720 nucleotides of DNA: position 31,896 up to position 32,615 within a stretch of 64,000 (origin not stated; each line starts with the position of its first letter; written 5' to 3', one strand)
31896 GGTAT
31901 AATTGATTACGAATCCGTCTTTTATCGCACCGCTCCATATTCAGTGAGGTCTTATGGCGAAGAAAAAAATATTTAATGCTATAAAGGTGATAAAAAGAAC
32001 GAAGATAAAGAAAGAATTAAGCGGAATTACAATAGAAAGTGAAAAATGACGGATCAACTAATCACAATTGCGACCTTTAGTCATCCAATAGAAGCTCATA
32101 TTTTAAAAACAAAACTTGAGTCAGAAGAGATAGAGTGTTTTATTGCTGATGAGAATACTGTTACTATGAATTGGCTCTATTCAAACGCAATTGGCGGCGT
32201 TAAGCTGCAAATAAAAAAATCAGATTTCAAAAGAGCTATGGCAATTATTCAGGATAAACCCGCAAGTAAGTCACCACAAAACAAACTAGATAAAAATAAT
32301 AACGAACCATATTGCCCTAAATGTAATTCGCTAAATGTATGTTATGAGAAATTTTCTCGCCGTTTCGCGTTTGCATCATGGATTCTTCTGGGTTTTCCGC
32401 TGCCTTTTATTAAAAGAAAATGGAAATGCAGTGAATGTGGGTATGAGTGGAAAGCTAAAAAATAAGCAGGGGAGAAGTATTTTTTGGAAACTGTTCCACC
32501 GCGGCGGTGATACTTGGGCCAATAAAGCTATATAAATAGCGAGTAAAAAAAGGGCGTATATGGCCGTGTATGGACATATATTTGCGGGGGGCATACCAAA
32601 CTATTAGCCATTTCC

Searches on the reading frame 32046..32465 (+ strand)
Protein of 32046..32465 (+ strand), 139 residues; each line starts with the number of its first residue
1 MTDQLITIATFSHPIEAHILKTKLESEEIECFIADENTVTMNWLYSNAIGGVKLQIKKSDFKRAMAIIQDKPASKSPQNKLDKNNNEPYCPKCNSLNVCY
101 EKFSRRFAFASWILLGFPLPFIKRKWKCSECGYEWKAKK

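Call 6: search_protein_families(library=pfam, proteins=[window:32046-32465:+], max_evalue=1)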
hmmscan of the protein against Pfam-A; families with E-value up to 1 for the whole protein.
window:32046-32465:+ (139 aa): 8 families
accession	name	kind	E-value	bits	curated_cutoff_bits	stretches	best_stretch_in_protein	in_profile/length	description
PF09413.15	DUF2007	-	4.8e-09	36.7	25.7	1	6-70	2-64/66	Putative prokaryotic signal transducing protein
PF07282.18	Cas12f1-like_TNB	-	0.026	15.1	26.3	1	90-136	31-51/60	Cas12f1-like, TNB domain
PF08274.17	Zn_Ribbon_YjdM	-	0.054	14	30.8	1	128-136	22-30/30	PhnA Zinc-Ribbon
PF14311.12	DUF4379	-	0.088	13.5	24.5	1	123-138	25-40/56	Probable Treble clef zinc finger domain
PF12760.12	Zn_ribbon_IS1595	-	0.21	12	25.4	0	86-133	17-45/46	Transposase zinc-ribbon domain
PF02150.21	Zn_ribbon_RPB9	-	0.32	11.4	25.2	0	125-134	17-30/36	RNA polymerases M/15 Kd subunit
PF25208.1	DUF7838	-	0.37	11.2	28.5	0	87-134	6-42/55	Domain of unknown function (DUF7838)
PF13240.11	Zn_Ribbon_1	-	0.59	10.4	25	0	87-93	13-19/23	zinc-ribbon domain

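Call 10: find_homologous_proteins(query=window:32046-32465:+)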
Query window:32046-32465:+ (139 aa): 218 proteins with E <= 0.001 among 218 candidates; the best 120 are listed.
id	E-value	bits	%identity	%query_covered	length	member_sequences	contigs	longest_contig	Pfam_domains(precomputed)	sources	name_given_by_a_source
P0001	6.9e-91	319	100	100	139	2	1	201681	PF09413.16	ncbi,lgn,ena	-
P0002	7.5e-77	274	86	100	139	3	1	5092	PF09413.16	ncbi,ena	-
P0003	1.2e-75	270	86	100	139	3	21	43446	PF09413.16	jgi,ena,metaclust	metaclust:\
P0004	2.6e-74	266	84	100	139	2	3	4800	PF09413.16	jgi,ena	-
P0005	7.0e-74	264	85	100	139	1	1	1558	PF09413.16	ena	-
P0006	1.7e-70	253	78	100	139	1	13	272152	PF09413.16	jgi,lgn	jgi:DNA-directed RNA polymerase subunit M/transcription elongation factor TFIIS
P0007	2.8e-59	217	67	99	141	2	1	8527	PF09413.16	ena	-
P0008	3.1e-53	197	64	96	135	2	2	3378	PF09413.16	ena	-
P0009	1.2e-51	192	59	100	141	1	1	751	PF09413.16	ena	-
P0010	1.2e-51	192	61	99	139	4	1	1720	PF09413.16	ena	-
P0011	2.4e-50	188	58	99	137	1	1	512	PF09413.16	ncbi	-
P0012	2.5e-50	188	62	98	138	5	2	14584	PF09413.16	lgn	-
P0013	3.0e-48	181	59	99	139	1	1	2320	PF09413.16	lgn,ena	-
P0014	1.7e-47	179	56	96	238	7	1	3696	PF00515.35,PF13432.13,PF09413.16,PF13181.13,PF07719.24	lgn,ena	-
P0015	2.0e-47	179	60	96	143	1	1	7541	PF09413.16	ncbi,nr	ncbi:MAG: DUF2007 domain-containing protein [Candidatus Latescibacteria bacterium]|nr:DUF2007 domain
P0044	2.9e-39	152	49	96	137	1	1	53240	PF09413.16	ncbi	ncbi:putative signal transducing protein [Candidatus Latescibacterota bacterium]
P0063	1.3e-38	150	52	96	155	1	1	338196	PF09413.16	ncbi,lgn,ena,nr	ncbi:phosphoenolpyruvate synthase [Candidatus Poribacteria bacterium]|nr:MAG: phosphoenolpyruvate sy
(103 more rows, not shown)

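Call 12: find_encoding_contigs(protein=P0001, flank=6000, max_places=4)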
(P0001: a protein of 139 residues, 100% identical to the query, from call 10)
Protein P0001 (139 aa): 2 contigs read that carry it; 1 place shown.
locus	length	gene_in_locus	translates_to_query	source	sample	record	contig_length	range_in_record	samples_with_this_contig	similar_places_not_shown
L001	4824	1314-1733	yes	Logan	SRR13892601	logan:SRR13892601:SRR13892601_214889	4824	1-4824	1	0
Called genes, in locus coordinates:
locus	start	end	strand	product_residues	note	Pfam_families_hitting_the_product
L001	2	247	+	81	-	?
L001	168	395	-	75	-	-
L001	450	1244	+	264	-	PF12844:HTH_19 (weak), PF13560:HTH_31, PF01381:HTH_3, PF13443:HTH_26 (weak), PF13274:SocA_Panacea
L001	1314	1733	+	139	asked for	PF09413:DUF2007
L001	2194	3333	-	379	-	PF01139:RtcB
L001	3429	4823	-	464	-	?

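Call 13: find_encoding_contigs(protein=P0003, flank=6000, max_places=6)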
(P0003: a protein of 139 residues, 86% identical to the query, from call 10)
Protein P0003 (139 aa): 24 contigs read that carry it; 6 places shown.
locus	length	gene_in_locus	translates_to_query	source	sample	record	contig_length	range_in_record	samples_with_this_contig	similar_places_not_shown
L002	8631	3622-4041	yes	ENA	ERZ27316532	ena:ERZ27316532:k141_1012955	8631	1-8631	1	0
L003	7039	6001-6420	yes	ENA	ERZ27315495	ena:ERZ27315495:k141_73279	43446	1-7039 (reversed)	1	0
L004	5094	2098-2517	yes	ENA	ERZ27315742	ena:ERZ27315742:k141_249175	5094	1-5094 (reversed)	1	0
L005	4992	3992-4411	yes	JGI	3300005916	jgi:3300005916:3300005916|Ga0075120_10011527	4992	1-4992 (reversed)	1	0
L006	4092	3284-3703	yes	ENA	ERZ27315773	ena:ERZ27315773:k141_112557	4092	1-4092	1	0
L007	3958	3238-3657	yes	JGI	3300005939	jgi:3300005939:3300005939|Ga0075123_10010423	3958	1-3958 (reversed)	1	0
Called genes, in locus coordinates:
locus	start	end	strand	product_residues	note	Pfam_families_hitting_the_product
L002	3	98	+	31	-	?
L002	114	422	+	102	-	-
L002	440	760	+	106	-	PF01588:tRNA_bind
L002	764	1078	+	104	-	-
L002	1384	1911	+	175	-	PF01789:PsbP (weak)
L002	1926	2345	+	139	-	-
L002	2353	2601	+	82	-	PF04359:DUF493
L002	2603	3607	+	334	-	-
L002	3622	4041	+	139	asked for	PF09413:DUF2007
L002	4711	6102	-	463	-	PF13537:GATase_7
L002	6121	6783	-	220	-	PF18306:LDcluster4, PF03641:Lysine_decarbox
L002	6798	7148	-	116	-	-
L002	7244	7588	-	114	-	PF09685:MamF_MmsF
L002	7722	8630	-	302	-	?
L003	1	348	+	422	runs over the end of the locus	PF10091:Glycoamylase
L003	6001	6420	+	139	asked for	PF09413:DUF2007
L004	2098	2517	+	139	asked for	PF09413:DUF2007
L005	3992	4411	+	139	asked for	PF09413:DUF2007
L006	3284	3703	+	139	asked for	PF09413:DUF2007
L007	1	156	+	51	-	?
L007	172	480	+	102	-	-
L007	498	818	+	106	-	PF01588:tRNA_bind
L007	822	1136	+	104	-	-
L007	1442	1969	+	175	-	PF01789:PsbP (weak)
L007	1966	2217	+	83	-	PF04359:DUF493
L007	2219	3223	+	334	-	-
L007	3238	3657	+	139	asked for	PF09413:DUF2007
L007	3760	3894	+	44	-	-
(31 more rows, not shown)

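Call 14: find_encoding_contigs(protein=P0006, flank=6000, max_places=6)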
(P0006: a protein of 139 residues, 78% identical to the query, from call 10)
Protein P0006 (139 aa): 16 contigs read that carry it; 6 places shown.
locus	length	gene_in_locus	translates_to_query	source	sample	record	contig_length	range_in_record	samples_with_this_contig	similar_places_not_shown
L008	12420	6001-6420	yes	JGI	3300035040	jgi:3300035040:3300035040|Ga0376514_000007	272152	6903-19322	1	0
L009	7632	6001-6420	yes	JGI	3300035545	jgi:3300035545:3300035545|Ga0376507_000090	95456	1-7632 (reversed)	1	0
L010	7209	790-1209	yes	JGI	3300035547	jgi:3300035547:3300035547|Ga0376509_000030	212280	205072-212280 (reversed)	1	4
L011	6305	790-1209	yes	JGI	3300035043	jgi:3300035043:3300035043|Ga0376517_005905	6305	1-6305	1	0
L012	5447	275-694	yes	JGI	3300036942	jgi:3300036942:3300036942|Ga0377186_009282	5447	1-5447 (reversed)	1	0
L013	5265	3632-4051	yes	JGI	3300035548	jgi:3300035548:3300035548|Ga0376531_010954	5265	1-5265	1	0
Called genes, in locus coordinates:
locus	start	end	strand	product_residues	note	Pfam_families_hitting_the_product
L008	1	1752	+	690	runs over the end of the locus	-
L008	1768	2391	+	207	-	-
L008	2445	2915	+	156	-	PF01789:PsbP (weak)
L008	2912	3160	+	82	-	PF04359:DUF493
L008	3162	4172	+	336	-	-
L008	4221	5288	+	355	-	PF00924:MS_channel_2nd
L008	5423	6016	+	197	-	-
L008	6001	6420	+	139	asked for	PF09413:DUF2007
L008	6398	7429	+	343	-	-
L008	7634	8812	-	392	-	PF01139:RtcB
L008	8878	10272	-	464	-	PF13537:GATase_7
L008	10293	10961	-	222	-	PF18306:LDcluster4, PF03641:Lysine_decarbox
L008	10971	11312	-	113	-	-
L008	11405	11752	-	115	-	PF09685:MamF_MmsF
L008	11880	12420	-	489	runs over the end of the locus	PF13372:Alginate_exp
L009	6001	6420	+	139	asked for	PF09413:DUF2007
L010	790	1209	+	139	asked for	PF09413:DUF2007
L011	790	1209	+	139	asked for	PF09413:DUF2007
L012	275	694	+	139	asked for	PF09413:DUF2007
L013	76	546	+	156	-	PF01789:PsbP (weak)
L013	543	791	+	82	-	PF04359:DUF493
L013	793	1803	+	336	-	-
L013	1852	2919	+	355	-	PF00924:MS_channel_2nd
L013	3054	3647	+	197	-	-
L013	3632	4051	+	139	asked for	PF09413:DUF2007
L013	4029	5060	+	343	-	-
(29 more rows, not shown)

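Call 17: find_encoding_contigs(protein=P0002, flank=6000, max_places=4)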
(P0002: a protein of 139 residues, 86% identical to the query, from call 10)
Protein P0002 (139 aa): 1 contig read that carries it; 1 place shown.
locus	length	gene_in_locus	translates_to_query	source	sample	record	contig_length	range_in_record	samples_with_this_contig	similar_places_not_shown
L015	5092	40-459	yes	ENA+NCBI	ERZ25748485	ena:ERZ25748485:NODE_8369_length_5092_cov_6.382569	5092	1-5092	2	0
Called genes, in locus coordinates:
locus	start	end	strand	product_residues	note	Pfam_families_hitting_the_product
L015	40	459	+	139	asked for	PF09413:DUF2007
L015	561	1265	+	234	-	-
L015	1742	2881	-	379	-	PF01139:RtcB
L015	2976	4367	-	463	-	PF13537:GATase_7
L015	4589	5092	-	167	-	?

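Call 23: search_protein_families(library=ncbifam, proteins=[window:32046-32465:+], max_evalue=1)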
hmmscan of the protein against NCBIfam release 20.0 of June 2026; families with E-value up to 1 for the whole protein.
window:32046-32465:+ (139 aa): 6 families
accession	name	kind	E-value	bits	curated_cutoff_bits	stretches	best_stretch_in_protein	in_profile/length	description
NF040569.1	DUF2007_rel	subfamily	3.2e-05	24.1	55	1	14-71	17-72/74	DUF2007-related protein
NF047735.1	MPL36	exception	0.0072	16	430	1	6-35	275-304/305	RlpA family plasminogen-binding lipoprotein MPL36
NF049953.1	ribbon_DG_selen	exception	0.011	15.6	130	1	15-87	68-138/172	zinc ribbon-containing (seleno)protein DG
NF033550.5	transpos_ISL3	equivalog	0.029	13.5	180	1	84-137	7-60/370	ISL3 family transposase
TIGR00372.1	cas4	equivalog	0.041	13.7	65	1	41-100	120-179/180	CRISPR-associated protein Cas4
TIGR01384.1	TFS_arch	equivalog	0.23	12.2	64.75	0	124-137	15-28/101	transcription factor S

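Call 59: search_protein_families(library=padloc, proteins=[window:32046-32465:+], max_evalue=0.01)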
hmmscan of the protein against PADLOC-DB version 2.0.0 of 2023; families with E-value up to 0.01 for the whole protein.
window:32046-32465:+ (139 aa): 1 family
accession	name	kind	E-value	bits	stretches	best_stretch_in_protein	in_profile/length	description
PDLC01035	Csx1/Csm6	-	0.0099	13.4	0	55-125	175-241/396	CARF+HEPN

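Call 60: predict_structure(alignment_id=A5)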
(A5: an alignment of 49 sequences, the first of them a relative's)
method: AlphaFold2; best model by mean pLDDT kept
length: 139 residues; sequences in the alignment: 49
mean_pLDDT: 75.5   pTM: 0.47
mean pLDDT of the five models: 75.5, 74.7, 73.5, 73.4, 70.0
residues with pLDDT >= 90: 34; 70-90: 60; 50-70: 33; < 50: 12
segments of 3 or more residues with pLDDT < 50: 73-84
pLDDT, mean of each block of 10 residues (from residue 1): 83 88 92 87 78 91 87 41 55 81 62 64 73 76
secondary structure, 60 per line:
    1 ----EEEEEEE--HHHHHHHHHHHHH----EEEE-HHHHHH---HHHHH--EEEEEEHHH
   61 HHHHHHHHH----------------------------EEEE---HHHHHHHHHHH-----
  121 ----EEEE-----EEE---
elements in order: E5-11 H14-26 E31-34 H36-41 H45-49 E52-57 H58-69 E98-101 H105-115 E125-128 E134-136

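Call 62: find_encoding_contigs(protein=P0044, flank=3000, max_places=3)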
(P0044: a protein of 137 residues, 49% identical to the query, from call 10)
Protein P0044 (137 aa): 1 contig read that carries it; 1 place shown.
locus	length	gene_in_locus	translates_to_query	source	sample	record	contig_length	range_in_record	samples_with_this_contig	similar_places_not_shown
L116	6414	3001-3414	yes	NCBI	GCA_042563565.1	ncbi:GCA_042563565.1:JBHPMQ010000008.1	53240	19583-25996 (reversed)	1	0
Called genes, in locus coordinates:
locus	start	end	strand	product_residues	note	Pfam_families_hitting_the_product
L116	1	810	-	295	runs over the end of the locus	PF13435:Cytochrome_C554 (faint), PF14522:Cytochrome_C7 (faint), PF14537:Cytochrom_c3_2 (faint)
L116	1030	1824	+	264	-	PF01976:DUF116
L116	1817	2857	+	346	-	PF02568:ThiI (weak), PF03054:tRNA_Me_trans, PF18297:NFACT-R_2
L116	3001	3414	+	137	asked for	PF09413:DUF2007 (weak)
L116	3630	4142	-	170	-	-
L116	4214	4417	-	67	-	PF12728:HTH_17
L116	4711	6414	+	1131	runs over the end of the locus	-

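Call 63: find_encoding_contigs(protein=P0063, flank=3000, max_places=3)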
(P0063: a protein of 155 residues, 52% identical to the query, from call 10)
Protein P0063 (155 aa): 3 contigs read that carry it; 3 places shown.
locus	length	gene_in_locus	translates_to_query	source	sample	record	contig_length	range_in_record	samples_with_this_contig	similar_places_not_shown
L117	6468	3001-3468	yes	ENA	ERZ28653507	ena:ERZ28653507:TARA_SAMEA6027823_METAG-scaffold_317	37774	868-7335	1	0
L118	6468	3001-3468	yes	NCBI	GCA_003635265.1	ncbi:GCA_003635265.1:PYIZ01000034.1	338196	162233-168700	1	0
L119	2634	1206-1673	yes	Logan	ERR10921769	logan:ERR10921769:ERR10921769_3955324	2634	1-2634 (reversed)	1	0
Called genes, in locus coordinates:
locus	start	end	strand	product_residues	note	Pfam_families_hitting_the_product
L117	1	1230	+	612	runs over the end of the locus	PF00270:DEAD, PF00271:Helicase_C, PF16124:RecQ_Zn_bind (weak)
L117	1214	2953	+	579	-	PF00884:Sulfatase, PF16347:SGSH_C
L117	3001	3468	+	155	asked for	PF09413:DUF2007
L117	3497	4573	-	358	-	PF14486:DUF4432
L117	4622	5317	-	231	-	PF00702:Hydrolase, PF13419:HAD_2, PF13242:Hydrolase_like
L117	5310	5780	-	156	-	PF10706:Aminoglyc_resit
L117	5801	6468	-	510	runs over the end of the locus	PF02386:TrkH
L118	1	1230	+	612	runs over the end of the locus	PF00270:DEAD, PF00271:Helicase_C, PF16124:RecQ_Zn_bind (weak)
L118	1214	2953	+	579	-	PF00884:Sulfatase, PF16347:SGSH_C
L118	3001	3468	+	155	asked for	PF09413:DUF2007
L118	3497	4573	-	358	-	PF14486:DUF4432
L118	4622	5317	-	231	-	PF00702:Hydrolase, PF13419:HAD_2, PF13242:Hydrolase_like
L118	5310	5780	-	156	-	PF10706:Aminoglyc_resit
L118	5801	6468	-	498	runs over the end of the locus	PF02386:TrkH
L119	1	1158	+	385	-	?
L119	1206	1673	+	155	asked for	PF09413:DUF2007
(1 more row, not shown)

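Call 64: find_encoding_contigs(protein=P0012, flank=3000, max_places=3)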
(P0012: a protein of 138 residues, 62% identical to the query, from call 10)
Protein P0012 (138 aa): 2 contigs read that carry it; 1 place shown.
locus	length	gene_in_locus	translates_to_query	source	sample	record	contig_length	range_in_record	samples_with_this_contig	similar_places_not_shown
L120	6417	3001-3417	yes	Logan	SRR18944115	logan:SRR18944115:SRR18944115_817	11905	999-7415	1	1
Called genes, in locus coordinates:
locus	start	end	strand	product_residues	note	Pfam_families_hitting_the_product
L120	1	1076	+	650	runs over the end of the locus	PF16177:ACAS_N, PF00501:AMP-binding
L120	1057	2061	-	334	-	PF08240:ADH_N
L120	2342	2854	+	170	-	PF14385:DUF4416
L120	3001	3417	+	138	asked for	PF09413:DUF2007 (weak)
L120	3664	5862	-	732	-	PF09826:Beta_propel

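Call 65: fold_search(model_id=the predicted structure, library=pdb)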
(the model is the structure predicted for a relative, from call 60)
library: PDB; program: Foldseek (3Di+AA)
matches with E <= 10: 190; with E <= 0.001: 0
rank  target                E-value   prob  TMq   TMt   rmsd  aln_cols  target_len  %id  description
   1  8axn_a                7.7e-02  1.00  0.36  0.28   2.0        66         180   17  Inner membrane ring and secretin N0 N1 domains of the type 3 secretion system of Shigella flexneri (released 2023-03-01)
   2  5jb3_8                1.5e-01  0.30  0.23  0.24  12.6       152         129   10  Cryo-EM structure of a full archaeal ribosomal translation initiation complex in the P-REMOTE conformation (released 2016-11-30)
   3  8oz0_H                2.1e-01  0.51  0.25  0.24  10.6       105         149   10  Structure of a human 48S translation initiation complex with eIF4F and eIF4A (released 2024-02-07)
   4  8ppl_Is               2.5e-01  0.28  0.23  0.20  12.9       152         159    8  MERS-CoV Nsp1 bound to the human 43S pre-initiation complex (released 2023-10-18)
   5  8oz0_U                2.8e-01  0.28  0.23  0.23  12.0       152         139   12  Structure of a human 48S translation initiation complex with eIF4F and eIF4A (released 2024-02-07)
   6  6rwx_a                3.8e-01  0.99  0.35  0.27   1.9        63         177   16  Periplasmic inner membrane ring of the Shigella type 3 secretion system (released 2020-02-12)
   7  6zp4_4                3.8e-01  0.28  0.24  0.24  12.6       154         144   13  SARS-CoV-2 Nsp1 bound to a human 43S preinitiation ribosome complex - state 2 (released 2020-07-29)
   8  4w4m_A                4.3e-01  0.99  0.37  0.80   1.9        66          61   15  Crystal structure of PrgK 19-92 (released 2014-10-29)
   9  5iy6_U                4.6e-01  0.54  0.24  0.20  10.0        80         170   20  Human holo-PIC in the closed state (released 2016-05-18)
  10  8s8g_l                4.6e-01  0.11  0.22  0.23  16.9       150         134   12  Structure of a yeast 48S-AUC preinitiation complex in closed conformation (model py48S-AUC-2.1) (released 2024-09-11)
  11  4w4m_N                5.5e-01  0.99  0.37  0.77   1.9        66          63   15  Crystal structure of PrgK 19-92 (released 2014-10-29)
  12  1yj7_B                5.5e-01  0.93  0.35  0.32   5.3        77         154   18  Crystal structure of enteropathogenic E.coli (EPEC) type III secretion system protein EscJ (released 2005-06-07)
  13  1yj7_C                5.5e-01  0.84  0.35  0.32   7.4        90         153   20  Crystal structure of enteropathogenic E.coli (EPEC) type III secretion system protein EscJ (released 2005-06-07)
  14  1yj7_D                6.2e-01  0.91  0.35  0.31   5.3        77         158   18  Crystal structure of enteropathogenic E.coli (EPEC) type III secretion system protein EscJ (released 2005-06-07)
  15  4w4m_C                7.1e-01  0.98  0.37  0.78   1.9        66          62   15  Crystal structure of PrgK 19-92 (released 2014-10-29)
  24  2hfv_MODEL_1_A        1.2e+00  0.72  0.37  0.52   4.4        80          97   11  Solution NMR Structure of Protein RPA1041 from Pseudomonas aeruginosa. Northeast Structural Genomics Consortiu (released 2006-07-25)
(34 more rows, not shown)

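Call 66: list_cluster_members(proteins=[P0001, P0121, P0241])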
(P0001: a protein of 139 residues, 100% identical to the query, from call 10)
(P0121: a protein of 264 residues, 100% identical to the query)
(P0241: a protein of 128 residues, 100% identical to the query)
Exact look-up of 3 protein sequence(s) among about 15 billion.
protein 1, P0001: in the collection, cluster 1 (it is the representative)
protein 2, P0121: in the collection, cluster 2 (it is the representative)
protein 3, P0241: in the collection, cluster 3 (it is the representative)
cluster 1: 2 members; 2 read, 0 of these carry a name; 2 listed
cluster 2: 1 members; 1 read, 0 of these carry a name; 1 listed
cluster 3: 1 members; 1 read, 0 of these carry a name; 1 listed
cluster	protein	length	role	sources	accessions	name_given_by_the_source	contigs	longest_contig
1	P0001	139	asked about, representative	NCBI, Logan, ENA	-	-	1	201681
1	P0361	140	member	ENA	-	-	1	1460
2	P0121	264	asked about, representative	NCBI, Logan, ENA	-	-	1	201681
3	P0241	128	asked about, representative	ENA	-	-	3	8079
